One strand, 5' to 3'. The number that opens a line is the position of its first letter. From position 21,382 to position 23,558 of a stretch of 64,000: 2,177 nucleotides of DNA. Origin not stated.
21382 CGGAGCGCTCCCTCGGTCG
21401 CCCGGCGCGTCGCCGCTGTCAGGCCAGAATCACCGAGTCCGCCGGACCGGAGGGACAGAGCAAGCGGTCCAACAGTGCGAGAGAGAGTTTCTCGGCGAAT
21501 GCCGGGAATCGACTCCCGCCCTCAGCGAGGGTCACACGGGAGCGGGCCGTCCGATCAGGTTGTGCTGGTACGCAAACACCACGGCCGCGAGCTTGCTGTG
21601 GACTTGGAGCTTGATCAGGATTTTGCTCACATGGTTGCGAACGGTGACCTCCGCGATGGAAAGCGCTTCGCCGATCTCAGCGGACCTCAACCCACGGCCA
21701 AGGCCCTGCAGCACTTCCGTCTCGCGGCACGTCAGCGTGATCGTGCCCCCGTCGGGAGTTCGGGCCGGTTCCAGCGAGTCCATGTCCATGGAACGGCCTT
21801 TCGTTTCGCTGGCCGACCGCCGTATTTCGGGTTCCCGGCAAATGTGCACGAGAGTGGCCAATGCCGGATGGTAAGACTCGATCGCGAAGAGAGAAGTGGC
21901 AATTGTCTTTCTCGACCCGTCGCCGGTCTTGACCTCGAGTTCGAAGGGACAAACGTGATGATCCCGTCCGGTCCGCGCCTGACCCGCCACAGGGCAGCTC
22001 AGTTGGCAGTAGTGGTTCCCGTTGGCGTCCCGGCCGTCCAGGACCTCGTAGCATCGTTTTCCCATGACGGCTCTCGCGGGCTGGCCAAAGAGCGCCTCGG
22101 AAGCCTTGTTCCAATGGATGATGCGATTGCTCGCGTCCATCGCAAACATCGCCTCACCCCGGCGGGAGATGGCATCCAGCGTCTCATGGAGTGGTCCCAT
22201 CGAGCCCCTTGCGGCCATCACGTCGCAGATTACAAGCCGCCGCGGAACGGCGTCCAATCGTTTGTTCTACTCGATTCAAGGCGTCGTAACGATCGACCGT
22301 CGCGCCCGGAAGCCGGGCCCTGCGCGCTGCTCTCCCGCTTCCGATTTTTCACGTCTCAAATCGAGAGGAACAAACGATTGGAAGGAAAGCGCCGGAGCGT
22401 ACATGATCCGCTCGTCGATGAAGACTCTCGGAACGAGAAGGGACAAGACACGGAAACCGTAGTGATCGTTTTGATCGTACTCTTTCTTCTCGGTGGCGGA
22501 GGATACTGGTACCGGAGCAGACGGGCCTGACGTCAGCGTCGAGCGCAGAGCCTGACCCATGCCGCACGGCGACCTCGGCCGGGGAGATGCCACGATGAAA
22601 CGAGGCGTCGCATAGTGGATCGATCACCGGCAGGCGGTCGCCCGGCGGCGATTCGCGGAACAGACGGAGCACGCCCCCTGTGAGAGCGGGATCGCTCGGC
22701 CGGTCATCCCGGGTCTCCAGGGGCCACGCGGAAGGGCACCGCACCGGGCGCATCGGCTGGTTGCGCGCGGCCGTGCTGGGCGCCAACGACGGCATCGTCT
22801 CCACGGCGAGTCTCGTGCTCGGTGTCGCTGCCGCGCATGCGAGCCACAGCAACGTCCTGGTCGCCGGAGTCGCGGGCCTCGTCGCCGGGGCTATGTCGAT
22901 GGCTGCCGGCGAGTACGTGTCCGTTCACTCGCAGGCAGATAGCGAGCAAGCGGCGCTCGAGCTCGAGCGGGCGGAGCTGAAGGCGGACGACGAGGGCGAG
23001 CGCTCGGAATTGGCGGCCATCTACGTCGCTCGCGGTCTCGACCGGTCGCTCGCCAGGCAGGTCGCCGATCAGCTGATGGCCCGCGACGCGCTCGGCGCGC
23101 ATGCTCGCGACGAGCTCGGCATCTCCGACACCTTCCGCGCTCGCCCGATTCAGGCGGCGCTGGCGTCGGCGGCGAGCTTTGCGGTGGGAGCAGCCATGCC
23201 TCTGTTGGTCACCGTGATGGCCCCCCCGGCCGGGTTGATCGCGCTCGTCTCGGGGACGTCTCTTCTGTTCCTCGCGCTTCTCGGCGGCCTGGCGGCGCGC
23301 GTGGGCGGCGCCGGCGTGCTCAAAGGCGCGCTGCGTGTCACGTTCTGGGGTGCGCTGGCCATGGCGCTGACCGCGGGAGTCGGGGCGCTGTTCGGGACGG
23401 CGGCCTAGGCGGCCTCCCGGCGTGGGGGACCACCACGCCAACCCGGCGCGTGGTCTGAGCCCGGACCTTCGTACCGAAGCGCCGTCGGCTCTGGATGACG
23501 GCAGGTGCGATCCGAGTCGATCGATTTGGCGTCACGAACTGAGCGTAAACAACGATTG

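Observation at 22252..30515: Six co-oriented copies of a ~30-nt element (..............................) in front of stress-type genes: candidate regulon promoter or operator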

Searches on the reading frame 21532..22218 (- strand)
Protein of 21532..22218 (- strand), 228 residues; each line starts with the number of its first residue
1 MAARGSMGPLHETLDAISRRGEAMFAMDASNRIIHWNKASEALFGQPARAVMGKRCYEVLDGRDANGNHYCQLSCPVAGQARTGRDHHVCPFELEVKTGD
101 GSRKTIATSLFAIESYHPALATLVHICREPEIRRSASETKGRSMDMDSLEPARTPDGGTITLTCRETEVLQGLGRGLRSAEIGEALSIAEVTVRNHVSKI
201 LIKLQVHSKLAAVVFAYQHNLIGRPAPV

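Call 7: search_protein_families(library=pfam, proteins=[window:21532-22218:-], max_evalue=0.01)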
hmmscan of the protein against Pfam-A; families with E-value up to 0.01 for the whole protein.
window:21532-22218:- (228 aa): 7 families
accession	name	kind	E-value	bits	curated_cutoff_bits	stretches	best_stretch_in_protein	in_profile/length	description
PF00196.25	GerE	-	1.3e-14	54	23.5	1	161-216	2-57/57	Bacterial regulatory proteins, luxR family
PF00989.32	PAS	-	1.5e-06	28.6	22.6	1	22-69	12-59/113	PAS fold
PF13426.13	PAS_9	-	1.9e-06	28.5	27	1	23-115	3-86/103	PAS domain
PF08448.16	PAS_4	-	3.6e-06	27.6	23.1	1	23-112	7-87/110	PAS fold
PF24820.1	Diguanyl_cycl_sensor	-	0.0001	22.6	28.1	1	22-125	7-108/109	Diguanylate cyclase-like sensor domain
PF12860.13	PAS_7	-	0.0032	18.1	27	0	23-70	7-55/115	PAS fold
PF13188.13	PAS_8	-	0.0036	17.6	21.8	1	22-66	12-53/65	PAS domain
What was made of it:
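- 21532..22218 (-): PAS-LuxR (GerE) regulator gene, a target of copy a. The start is probably the ATG at 22200, which has AAGGGG 5 nt upstream. Pfam GerE + PAS (call 7).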

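Call 10: find_encoding_contigs(protein=window:21532-22218:-, flank=10000, max_places=10)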
Protein window:21532-22218:- (228 aa): no gene with exactly this product is on record in the collection.

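Call 11: find_homologous_proteins(query=window:21532-22218:-, max_evalue=1e-10)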
Query window:21532-22218:- (228 aa): 512 proteins with E <= 1e-10 among 882 candidates; the best 120 are listed.
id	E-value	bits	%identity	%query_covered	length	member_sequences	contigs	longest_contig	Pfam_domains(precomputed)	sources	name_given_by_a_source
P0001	1.5e-144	497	100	97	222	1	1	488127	PF13426.14,PF00196.26,PF08448.17,PF00989.32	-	-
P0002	1.3e-85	305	70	93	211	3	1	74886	PF13426.14,PF00196.26,PF08448.17,PF00989.32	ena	-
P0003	8.4e-85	302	69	93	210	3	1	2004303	PF13426.14,PF00196.26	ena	-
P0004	1.9e-82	294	66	93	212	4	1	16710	PF13426.14,PF00196.26,PF08448.17,PF00989.32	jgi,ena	jgi:PAS domain S-box-containing protein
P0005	9.2e-81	289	67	90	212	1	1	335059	PF13426.14,PF12860.14,PF00196.26,PF08448.17,PF00989.32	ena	-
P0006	2.0e-78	281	66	93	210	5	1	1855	PF13426.14,PF00196.26,PF08448.17,PF00989.32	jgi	jgi:PAS domain S-box-containing protein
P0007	6.7e-76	273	62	95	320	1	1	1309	PF13426.14,PF00196.26,PF08448.17,PF00989.32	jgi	jgi:PAS domain S-box-containing protein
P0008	2.8e-74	268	62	93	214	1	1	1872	PF13426.14,PF00196.26,PF00989.32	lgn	-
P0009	4.9e-74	267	62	93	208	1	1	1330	PF13426.14,PF00196.26,PF08448.17,PF00989.32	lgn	-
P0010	5.3e-74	267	63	93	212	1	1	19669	PF13426.14,PF00196.26,PF00989.32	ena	-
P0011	1.1e-73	266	60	94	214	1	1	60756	PF13188.14,PF00196.26,PF00989.32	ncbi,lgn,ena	-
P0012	1.4e-72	262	61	95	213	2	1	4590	PF00196.26,PF00989.32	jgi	jgi:DNA-binding CsgD family transcriptional regulator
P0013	4.9e-70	254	64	86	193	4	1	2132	PF00196.26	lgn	-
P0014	2.7e-69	251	61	92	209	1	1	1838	PF13426.14,PF00196.26,PF00989.32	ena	-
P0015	2.8e-69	251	57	96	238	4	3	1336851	PF13426.14,PF13188.14,PF12860.14,PF00196.26,PF08448.17,PF00989.32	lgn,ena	-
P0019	3.1e-66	241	58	95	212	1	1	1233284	PF13426.14,PF00196.26,PF08448.17,PF00989.32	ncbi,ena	-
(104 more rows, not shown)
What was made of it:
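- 21532..22218 (-): The database version is 222 aa (call 11, P0001).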

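Call 12: find_encoding_contigs(protein=P0002, flank=10000, max_places=3)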
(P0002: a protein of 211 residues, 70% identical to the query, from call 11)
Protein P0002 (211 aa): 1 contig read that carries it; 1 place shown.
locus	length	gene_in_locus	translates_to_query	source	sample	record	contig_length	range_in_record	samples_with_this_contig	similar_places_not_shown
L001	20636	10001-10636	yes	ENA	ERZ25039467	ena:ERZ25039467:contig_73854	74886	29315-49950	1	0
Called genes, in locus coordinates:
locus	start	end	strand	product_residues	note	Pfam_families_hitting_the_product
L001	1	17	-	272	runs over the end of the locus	PF00004:AAA (weak)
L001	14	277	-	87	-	-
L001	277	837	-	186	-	PF13371:TPR_9 (faint), PF13428:TPR_14 (faint), PF13432:TPR_16 (weak), PF07719:TPR_2 (weak), PF13424:TPR_12, PF13414:TPR_11, PF13432:TPR_16, PF14559:TPR_19, +6 more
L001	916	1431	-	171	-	PF02559:CarD_TRCF_RID, PF21095:CarD_C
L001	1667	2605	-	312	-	PF00155:Aminotran_1_2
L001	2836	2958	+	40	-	-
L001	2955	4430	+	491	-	PF06253:MTTB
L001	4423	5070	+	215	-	PF02607:B12-binding_2, PF02310:B12-binding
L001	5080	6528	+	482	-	PF06253:MTTB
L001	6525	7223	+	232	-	-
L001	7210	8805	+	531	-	PF00111:Fer2, PF17651:Raco_middle, PF14574:RACo_C_ter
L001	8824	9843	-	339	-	PF08240:ADH_N, PF00107:ADH_zinc_N, PF13602:ADH_zinc_N_2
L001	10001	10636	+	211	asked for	PF00989:PAS (weak), PF08448:PAS_4 (weak), PF13426:PAS_9, PF00196:GerE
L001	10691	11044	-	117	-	-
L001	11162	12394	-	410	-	PF00158:Sigma54_activat (weak), PF14532:Sigma54_activ_2, PF25601:AAA_lid_14, PF02954:HTH_8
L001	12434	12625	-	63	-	-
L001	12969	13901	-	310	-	-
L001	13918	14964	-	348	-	PF06089:Asparaginase_II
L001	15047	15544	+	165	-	PF00578:AhpC-TSA, PF08534:Redoxin, PF00085:Thioredoxin, PF13905:Thioredoxin_8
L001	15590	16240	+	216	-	PF13505:OMP_b-brl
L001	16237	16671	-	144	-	PF02367:TsaE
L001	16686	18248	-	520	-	PF03853:YjeF_N, PF01256:Carb_kinase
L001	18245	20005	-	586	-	-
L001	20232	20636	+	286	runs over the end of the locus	PF00515:TPR_1 (faint), PF07719:TPR_2 (faint), PF13176:TPR_7 (faint), PF13181:TPR_8 (faint), PF13414:TPR_11 (faint), PF13428:TPR_14 (faint), PF13432:TPR_16 (faint), PF23914:TPR_CcmH_CycH (faint), +2 more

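Call 13: find_encoding_contigs(protein=P0003, flank=10000, max_places=3)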
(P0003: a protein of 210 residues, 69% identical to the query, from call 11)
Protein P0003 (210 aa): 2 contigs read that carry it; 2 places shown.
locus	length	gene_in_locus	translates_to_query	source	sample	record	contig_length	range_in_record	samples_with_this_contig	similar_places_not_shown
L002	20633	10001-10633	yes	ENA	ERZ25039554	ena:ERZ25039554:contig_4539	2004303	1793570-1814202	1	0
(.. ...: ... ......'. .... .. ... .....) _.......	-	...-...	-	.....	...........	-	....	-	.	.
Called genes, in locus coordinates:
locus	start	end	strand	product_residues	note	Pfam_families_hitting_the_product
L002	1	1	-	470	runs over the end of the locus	PF05496:RuvB_N, PF13191:AAA_16 (faint), PF00004:AAA, PF07728:AAA_5 (weak), PF13173:AAA_14, PF16193:AAA_assoc_2, PF22703:Cdc6_lid (weak), PF12002:MgsA_C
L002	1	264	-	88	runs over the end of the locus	-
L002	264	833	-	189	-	PF13371:TPR_9 (faint), PF13428:TPR_14 (faint), PF13432:TPR_16, PF07719:TPR_2 (weak), PF13424:TPR_12, PF13414:TPR_11, PF13432:TPR_16, PF14559:TPR_19, +6 more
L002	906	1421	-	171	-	PF02559:CarD_TRCF_RID, PF21095:CarD_C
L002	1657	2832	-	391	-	PF00155:Aminotran_1_2, PF00266:Aminotran_5 (weak)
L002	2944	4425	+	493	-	PF06253:MTTB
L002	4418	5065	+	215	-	PF02607:B12-binding_2, PF02310:B12-binding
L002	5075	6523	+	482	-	PF06253:MTTB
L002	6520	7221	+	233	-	-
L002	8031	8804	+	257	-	PF14574:RACo_C_ter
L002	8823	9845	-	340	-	PF08240:ADH_N, PF00107:ADH_zinc_N, PF13602:ADH_zinc_N_2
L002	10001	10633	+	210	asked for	PF13426:PAS_9 (weak), PF00196:GerE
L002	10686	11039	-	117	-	-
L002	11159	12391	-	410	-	PF00158:Sigma54_activat (weak), PF14532:Sigma54_activ_2, PF25601:AAA_lid_14, PF02954:HTH_8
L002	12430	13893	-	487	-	PF20695:UbiD_N, PF01977:UbiD, PF20696:UbiD_C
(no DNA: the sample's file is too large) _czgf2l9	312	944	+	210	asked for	PF13426:PAS_9 (weak), PF00196:GerE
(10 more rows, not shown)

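Call 14: find_encoding_contigs(protein=P0005, flank=10000, max_places=3)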
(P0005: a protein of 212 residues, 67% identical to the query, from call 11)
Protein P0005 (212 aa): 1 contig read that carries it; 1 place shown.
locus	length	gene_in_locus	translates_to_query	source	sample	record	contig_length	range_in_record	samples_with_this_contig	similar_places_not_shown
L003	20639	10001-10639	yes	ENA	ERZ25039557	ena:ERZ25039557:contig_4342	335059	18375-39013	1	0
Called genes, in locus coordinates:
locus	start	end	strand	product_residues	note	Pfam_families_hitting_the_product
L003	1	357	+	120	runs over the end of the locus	PF03544:TonB_C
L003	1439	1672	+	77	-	-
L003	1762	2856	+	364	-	PF00392:GntR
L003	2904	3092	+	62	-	-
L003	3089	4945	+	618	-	-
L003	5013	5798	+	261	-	PF02784:Orn_Arg_deC_N (weak)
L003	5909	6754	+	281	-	-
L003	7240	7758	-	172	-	-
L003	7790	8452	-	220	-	-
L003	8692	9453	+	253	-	PF04116:FA_hydroxylase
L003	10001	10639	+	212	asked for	PF00989:PAS, PF08448:PAS_4 (weak), PF12860:PAS_7 (faint), PF13426:PAS_9 (weak), PF00196:GerE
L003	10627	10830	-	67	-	-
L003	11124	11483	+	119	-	PF13463:HTH_27 (weak), PF03551:PadR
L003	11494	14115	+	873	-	PF12704:MacB_PCD, PF02687:FtsX, PF12704:MacB_PCD, PF02687:FtsX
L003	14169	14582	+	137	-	PF19851:DUF6326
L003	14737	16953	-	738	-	PF25183:OMP_b-brl_4, PF00593:TonB_dep_Rec_b-barrel (weak), PF25183:OMP_b-brl_4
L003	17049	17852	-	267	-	PF13620:CarboxypepD_reg, PF13715:CarbopepD_reg_2 (weak), PF17210:SdrD_B (weak), PF22904:NOMO1-like_2nd (weak), PF07715:Plug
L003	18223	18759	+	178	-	PF07638:Sigma70_ECF, PF08281:Sigma70_r4_2, PF04545:Sigma70_r4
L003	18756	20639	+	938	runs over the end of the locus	PF00069:Pkinase, PF03109:ABC1 (faint), PF07714:PK_Tyr_Ser-Thr, PF01636:APH (faint), PF26549:Tricorn_N (faint), PF07676:PD40 (faint)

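Call 23: search_protein_families(library=ncbifam, proteins=[window:21532-22218:-], max_evalue=0.001)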
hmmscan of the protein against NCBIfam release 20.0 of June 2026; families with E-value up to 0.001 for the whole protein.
window:21532-22218:- (228 aa): 14 families
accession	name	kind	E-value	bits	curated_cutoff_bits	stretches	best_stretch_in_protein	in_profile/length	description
NF047785.1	respo_reg_MadR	equivalog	1.2e-11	44.4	300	1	123-222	113-209/209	MadR family response regulator transcription factor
TIGR03020.2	EpsA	equivalog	3e-10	40.2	170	1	143-215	187-244/247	XrtB/PEP-CTERM-associated transcriptional regulator EpsA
NF007708.0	PRK10403.1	equivalog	4.3e-09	36.2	343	1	161-218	153-210/215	nitrate/nitrite response regulator protein NarP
NF007935.0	PRK10651.1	equivalog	6.2e-09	35.3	250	1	156-220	150-214/216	two-component system response regulator NarL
NF052366.1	photon_PedR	equivalog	9.9e-09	35.3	120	1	161-219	2-60/74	photosynthetic electron transport-dependent transcriptional regulator PedR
NF007505.1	PRK10100.1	equivalog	1.6e-07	31.2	250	1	159-218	142-201/204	biofilm master transcriptional regulator CsgD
TIGR03541.1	reg_near_HchA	equivalog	1.4e-06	28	215.6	1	160-218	170-228/232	PA1136 family autoinducer-binding transcriptional regulator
TIGR00229.1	sensory_box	domain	1e-05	25.7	22.9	1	21-115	15-102/126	PAS domain S-box protein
NF011896.0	PRK15369.1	equivalog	1.2e-05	25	242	1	159-215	147-203/211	two component system response regulator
NF007403.0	PRK09935.1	equivalog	2e-05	24.3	271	1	159-222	147-210/210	fimbria biosynthesis transcriptional regulator FimZ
NF052445.1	RespRegMctR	equivalog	2.1e-05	24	300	1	159-221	142-204/205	two-component system response regulator MctR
NF041232.1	BagY_FevT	exception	2.3e-05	23.5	700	1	162-210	297-345/367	LuxR family transcriptional regulator BagY/FevT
NF041830.1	RR_TF_ErdR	exception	0.0001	22.1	390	1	151-218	140-207/213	response regulator transcription factor ErdR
NF003420.0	PRK04841.1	equivalog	0.00036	18.7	537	1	160-217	837-894/903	HTH-type transcriptional regulator MalT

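Call 28: find_encoding_contigs(protein=P0019, flank=10000, max_places=2)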
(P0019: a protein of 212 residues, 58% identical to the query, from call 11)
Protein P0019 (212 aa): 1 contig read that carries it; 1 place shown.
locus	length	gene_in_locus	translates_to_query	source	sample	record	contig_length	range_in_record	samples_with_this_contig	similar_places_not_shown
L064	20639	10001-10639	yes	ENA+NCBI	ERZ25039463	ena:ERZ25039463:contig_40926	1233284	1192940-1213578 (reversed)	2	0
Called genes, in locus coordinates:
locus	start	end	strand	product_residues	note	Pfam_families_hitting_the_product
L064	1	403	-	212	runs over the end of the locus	PF00081:Sod_Fe_N, PF02777:Sod_Fe_C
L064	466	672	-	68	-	-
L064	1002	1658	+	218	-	-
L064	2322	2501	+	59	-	-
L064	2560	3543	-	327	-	PF00126:HTH_1, PF03466:LysR_substrate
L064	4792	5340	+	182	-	PF13462:Thioredoxin_4, PF01323:DSBA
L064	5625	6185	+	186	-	PF04972:BON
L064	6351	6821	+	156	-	-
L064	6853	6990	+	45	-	-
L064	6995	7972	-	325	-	PF00126:HTH_1, PF03466:LysR_substrate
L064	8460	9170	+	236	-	PF00027:cNMP_binding, PF13545:HTH_Crp_2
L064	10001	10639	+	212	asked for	PF00989:PAS (weak), PF08448:PAS_4 (weak), PF13426:PAS_9 (weak), PF00196:GerE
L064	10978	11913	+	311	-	PF00487:FA_desaturase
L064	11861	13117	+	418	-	PF20245:DUF6600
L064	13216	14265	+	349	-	PF01594:AI-2E_transport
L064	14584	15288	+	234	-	PF00512:HisKA (weak), PF02518:HATPase_c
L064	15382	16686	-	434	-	PF13091:PLDc_2, PF00614:PLDc (faint), PF13091:PLDc_2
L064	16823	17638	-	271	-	PF03631:Virul_fac_BrkB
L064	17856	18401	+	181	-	PF13462:Thioredoxin_4, PF01323:DSBA (faint)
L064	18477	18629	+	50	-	PF18919:DUF5670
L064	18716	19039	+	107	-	PF04972:BON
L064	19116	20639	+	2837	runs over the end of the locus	PF10091:Glycoamylase, PF06165:GH94_b-supersand, PF17167:Glyco_hydro_94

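Call 32: find_encoding_contigs(protein=P0001, flank=10000, max_places=2)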
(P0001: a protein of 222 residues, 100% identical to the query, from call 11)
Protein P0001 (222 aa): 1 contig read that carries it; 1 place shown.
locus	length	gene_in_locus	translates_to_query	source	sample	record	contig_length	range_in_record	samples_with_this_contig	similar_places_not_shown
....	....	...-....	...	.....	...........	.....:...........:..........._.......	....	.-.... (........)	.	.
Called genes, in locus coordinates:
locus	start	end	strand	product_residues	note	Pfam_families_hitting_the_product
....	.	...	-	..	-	?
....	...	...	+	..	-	-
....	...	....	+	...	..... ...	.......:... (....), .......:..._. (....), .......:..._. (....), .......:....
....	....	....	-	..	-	?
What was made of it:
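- Tried and rejected: Only a 1.7-kb Logan contig was returned (calls 10, 32).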

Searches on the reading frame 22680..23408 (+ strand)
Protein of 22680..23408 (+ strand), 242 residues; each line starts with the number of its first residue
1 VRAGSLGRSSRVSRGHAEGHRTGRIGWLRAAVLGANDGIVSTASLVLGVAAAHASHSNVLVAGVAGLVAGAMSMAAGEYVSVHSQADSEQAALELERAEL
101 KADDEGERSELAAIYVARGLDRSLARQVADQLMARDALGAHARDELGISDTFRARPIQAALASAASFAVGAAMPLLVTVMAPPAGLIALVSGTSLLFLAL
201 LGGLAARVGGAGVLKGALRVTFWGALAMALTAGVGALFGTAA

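Call 7: search_protein_families(library=pfam, proteins=[window:22680-23408:+], max_evalue=0.01)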
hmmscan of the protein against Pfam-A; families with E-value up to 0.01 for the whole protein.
window:22680-23408:+ (242 aa): 1 family
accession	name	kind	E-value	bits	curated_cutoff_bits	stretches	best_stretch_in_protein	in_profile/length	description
PF01988.24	VIT1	-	1.7e-66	224.6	28.1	1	28-235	1-213/214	VIT family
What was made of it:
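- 22680..23408 (+): VIT1/CCC1-family metal transporter, downstream in transcription unit b. Pfam VIT1, E = 1.7e-66 (call 7).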
